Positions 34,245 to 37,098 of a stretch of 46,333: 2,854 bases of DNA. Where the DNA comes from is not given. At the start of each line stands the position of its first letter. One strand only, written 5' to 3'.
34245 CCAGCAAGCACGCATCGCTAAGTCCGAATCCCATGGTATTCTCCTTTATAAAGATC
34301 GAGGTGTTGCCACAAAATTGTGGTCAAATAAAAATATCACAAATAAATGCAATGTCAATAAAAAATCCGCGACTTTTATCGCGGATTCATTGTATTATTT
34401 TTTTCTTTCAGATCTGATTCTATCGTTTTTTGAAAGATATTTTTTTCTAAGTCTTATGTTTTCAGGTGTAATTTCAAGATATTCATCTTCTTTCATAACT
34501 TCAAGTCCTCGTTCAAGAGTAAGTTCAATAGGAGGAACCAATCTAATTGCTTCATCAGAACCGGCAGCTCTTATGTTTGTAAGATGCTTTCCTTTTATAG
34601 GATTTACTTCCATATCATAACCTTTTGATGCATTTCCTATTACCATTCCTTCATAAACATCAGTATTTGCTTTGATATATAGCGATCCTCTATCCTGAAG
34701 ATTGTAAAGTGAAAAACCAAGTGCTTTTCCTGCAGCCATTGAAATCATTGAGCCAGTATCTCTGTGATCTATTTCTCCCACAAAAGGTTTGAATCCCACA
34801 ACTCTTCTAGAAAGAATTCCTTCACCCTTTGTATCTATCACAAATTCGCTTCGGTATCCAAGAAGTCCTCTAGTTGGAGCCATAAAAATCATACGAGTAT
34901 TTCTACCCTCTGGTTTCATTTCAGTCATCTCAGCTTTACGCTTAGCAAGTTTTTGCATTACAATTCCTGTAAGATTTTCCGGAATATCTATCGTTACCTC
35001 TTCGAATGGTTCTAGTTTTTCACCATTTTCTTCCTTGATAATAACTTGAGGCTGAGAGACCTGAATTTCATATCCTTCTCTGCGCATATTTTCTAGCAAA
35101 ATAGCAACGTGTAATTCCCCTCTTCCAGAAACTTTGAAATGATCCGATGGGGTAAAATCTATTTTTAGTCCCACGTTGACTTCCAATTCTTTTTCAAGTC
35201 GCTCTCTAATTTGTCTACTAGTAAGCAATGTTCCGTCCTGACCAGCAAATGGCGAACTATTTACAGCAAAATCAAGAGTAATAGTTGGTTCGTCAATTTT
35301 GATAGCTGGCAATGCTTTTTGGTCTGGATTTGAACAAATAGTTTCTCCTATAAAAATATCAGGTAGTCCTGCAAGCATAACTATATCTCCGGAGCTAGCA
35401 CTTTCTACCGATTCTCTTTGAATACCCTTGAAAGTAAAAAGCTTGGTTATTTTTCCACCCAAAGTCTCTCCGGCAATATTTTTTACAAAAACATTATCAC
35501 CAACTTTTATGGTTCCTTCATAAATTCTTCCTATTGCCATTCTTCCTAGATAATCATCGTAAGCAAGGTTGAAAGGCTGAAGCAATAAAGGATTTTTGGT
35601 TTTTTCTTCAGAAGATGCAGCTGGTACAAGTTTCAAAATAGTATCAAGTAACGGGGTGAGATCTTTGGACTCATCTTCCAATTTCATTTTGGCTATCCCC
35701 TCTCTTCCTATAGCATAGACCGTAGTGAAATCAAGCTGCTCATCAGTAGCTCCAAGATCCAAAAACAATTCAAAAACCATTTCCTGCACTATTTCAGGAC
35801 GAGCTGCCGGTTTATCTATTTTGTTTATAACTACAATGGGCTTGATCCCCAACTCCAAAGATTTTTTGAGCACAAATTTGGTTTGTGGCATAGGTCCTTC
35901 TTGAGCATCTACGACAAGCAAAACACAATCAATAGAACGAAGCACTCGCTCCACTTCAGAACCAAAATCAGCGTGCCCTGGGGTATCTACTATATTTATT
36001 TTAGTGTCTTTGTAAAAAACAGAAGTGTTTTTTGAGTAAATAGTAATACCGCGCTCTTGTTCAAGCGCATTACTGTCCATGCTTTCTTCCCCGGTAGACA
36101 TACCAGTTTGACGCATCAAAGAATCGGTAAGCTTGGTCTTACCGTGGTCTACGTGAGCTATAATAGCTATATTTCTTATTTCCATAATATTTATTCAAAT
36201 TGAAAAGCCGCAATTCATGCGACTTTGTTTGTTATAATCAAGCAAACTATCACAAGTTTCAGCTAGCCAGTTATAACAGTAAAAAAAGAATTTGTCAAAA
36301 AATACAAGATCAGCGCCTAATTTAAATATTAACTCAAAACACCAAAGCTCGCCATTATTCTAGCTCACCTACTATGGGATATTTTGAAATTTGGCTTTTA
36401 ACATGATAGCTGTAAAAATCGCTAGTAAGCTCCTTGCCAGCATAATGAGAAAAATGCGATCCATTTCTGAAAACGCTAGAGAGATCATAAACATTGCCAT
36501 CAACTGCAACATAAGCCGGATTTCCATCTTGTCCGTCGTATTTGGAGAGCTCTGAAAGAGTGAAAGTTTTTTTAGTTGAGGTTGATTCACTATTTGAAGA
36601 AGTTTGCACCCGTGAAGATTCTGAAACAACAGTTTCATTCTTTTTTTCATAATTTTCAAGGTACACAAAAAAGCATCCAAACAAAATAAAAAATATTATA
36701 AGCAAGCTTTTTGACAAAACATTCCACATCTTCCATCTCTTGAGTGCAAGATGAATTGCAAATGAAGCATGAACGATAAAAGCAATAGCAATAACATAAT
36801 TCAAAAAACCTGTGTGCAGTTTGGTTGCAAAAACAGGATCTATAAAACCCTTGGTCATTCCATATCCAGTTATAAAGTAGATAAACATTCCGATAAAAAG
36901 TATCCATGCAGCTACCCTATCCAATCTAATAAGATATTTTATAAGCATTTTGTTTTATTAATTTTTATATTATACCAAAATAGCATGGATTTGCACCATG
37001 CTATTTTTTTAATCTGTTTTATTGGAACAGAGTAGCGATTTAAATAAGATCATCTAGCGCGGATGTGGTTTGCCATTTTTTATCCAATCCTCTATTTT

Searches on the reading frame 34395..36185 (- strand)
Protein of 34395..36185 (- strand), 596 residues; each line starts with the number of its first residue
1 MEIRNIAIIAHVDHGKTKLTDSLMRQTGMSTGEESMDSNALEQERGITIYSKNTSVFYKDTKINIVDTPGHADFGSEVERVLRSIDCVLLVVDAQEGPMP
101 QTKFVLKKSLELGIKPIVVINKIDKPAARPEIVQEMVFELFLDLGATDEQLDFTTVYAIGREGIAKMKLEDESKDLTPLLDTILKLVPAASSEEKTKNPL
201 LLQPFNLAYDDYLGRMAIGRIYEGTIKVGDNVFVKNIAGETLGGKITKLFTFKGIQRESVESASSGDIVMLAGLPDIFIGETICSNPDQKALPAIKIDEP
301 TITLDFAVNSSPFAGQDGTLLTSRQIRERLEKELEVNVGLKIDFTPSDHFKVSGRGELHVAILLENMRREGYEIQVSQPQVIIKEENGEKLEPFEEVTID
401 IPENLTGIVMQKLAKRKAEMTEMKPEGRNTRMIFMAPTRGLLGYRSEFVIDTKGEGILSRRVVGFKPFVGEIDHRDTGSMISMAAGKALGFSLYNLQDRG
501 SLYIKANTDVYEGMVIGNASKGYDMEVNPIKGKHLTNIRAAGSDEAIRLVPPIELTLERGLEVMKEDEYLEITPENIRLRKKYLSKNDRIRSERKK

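Call 65: search_protein_families(library=pfam, proteins=[window:34395-36185:-], max_evalue=0.001)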
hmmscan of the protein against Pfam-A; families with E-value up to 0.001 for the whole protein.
window:34395-36185:- (596 aa): 7 families
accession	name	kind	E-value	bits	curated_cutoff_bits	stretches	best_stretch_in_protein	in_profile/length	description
PF00009.33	GTP_EFTU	-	2.1e-52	177.9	26.5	1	2-188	2-187/188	Elongation factor Tu GTP binding domain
PF21018.2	BipA_C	-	2.9e-41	140.1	23.8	1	477-585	1-109/110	TypA/BipA C-terminal domain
PF00679.30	EFG_C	-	3e-18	66.1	27.9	1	390-472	2-85/89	Elongation factor G C-terminus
PF03144.31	GTP_EFTU_D2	-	2.4e-13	50.8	30.3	1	214-284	1-73/73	Elongation factor Tu domain 2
PF22042.2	EF-G_D2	-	1.1e-09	38.6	27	1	206-285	8-83/84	Elongation factor G domain 2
PF01926.29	MMR_HSR1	-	4.8e-07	30.3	21.9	1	6-122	2-113/113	50S ribosome-binding GTPase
PF02421.24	FeoB_N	-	0.00051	20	27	0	46-128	32-120/156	Ferrous iron transport protein B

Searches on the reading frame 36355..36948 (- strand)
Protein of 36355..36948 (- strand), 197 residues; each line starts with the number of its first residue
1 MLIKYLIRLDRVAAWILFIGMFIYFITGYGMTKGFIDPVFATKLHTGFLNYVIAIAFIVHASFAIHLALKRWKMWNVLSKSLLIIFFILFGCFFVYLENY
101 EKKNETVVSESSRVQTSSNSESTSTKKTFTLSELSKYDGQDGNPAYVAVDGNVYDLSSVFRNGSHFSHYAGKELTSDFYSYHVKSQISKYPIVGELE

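Call 65: search_protein_families(library=pfam, proteins=[window:36355-36948:-], max_evalue=0.001)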
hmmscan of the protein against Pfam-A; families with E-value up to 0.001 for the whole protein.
window:36355-36948:- (197 aa): 1 family
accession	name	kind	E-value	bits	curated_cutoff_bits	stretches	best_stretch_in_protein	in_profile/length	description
PF00173.33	Cyt-b5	-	7.9e-09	35.9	23.7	1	130-196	1-73/74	Cytochrome b5-like Heme/Steroid binding domain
